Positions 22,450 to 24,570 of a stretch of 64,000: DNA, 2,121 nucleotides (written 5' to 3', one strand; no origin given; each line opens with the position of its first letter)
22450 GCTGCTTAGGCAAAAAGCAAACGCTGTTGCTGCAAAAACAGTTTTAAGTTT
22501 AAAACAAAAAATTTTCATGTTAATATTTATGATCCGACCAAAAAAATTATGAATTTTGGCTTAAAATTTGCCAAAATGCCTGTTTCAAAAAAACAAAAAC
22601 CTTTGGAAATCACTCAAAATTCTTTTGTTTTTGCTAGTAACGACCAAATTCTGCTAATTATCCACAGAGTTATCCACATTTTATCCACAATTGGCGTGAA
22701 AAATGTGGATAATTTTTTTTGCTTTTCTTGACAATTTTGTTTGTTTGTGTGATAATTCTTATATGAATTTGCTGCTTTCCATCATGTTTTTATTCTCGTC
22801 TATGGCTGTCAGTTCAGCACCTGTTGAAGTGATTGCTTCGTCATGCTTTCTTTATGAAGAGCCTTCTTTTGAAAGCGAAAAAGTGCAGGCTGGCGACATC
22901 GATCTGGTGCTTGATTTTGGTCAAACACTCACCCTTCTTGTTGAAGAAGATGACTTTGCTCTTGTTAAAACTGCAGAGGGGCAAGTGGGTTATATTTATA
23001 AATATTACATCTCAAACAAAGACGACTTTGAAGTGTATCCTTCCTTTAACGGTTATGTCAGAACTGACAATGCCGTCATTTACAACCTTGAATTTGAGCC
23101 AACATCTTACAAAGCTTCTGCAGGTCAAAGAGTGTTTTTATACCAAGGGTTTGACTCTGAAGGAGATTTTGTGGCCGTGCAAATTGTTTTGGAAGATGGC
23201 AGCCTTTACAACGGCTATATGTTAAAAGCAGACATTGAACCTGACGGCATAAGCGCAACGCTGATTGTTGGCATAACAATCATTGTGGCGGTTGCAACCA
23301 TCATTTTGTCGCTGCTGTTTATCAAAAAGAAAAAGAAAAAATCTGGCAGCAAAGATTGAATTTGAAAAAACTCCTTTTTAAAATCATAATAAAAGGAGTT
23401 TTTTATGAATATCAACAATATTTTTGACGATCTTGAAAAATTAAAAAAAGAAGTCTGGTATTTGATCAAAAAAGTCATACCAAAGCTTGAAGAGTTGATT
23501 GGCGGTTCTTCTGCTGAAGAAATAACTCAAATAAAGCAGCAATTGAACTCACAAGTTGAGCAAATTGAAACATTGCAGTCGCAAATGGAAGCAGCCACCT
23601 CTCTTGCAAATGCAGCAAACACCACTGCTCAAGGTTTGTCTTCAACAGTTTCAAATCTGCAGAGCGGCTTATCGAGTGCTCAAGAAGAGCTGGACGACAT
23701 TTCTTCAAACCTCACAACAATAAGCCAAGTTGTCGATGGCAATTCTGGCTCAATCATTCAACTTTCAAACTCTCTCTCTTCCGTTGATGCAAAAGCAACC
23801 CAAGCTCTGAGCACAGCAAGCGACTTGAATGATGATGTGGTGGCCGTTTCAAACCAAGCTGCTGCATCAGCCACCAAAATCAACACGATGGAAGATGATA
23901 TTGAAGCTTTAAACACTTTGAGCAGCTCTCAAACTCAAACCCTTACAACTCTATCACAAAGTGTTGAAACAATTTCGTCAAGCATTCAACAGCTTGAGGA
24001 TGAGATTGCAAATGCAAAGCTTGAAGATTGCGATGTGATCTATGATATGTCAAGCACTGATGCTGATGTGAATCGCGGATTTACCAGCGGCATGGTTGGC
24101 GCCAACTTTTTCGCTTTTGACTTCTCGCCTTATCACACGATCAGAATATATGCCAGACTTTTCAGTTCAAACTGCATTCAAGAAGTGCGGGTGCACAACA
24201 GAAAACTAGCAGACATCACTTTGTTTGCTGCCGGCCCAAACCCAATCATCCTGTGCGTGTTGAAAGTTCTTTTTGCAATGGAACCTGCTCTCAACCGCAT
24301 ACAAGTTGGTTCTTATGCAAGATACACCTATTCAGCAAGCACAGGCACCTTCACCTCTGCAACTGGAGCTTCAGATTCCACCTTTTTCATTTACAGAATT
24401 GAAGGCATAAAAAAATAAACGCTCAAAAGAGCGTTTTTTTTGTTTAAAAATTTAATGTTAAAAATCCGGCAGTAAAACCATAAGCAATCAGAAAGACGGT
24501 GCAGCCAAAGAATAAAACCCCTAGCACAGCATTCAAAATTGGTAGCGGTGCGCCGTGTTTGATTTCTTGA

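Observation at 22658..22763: Four perfect DnaA boxes 16 kb from dnaA, stacked on the promoter of an SH3b membrane-protein gene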

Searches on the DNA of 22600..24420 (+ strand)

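Call 80: search_dna_similar(query=window:22600-24420:+, collection=phages, mode=distant)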
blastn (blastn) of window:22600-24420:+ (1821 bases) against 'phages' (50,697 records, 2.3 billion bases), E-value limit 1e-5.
No match.
